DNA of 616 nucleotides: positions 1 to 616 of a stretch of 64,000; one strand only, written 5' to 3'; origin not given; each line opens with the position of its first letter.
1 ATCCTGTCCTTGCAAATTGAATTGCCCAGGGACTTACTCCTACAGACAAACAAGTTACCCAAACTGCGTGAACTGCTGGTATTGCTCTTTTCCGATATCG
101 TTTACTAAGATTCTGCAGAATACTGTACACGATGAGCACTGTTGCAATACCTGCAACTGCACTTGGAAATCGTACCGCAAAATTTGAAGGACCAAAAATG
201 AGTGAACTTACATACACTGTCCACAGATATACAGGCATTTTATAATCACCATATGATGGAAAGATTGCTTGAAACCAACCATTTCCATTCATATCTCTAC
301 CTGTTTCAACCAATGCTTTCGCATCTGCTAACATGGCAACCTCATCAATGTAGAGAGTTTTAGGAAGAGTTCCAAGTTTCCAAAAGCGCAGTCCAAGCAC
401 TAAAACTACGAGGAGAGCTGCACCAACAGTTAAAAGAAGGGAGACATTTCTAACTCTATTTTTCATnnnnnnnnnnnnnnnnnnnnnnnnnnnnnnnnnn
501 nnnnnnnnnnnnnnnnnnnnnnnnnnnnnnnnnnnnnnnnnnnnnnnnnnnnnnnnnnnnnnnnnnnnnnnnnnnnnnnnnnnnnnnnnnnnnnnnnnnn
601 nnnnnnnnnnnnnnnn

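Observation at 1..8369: Six tandem, strand-alternating GT39/PMT-type GT-C glycosyltransferase paralogs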

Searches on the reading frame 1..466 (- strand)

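Call 5: search_protein_families(library=pfam, proteins=[window:1-466:-], max_evalue=0.01)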
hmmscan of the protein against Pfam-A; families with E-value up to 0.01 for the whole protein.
window:1-466:- (155 aa): 2 families
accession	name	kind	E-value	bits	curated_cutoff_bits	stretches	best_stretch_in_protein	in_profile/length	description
PF13231.12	PMT_2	-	2e-06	28.5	26.1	1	78-131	4-55/160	Dolichyl-phosphate-mannose-protein mannosyltransferase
PF02366.24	PMT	-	0.0002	21.5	22.7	1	18-124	2-111/245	Dolichyl-phosphate-mannose-protein mannosyltransferase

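Call 6: search_protein_families(library=ncbifam, proteins=[window:1-466:-], max_evalue=0.01)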
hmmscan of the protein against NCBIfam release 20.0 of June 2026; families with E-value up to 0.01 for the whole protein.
window:1-466:- (155 aa): 1 family
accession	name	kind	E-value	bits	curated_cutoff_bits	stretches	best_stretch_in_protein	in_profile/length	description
NF009784.2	PRK13279.1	equivalog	8.2e-06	24.7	567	1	77-142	61-125/539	lipid IV(A) 4-amino-4-deoxy-L-arabinosyltransferase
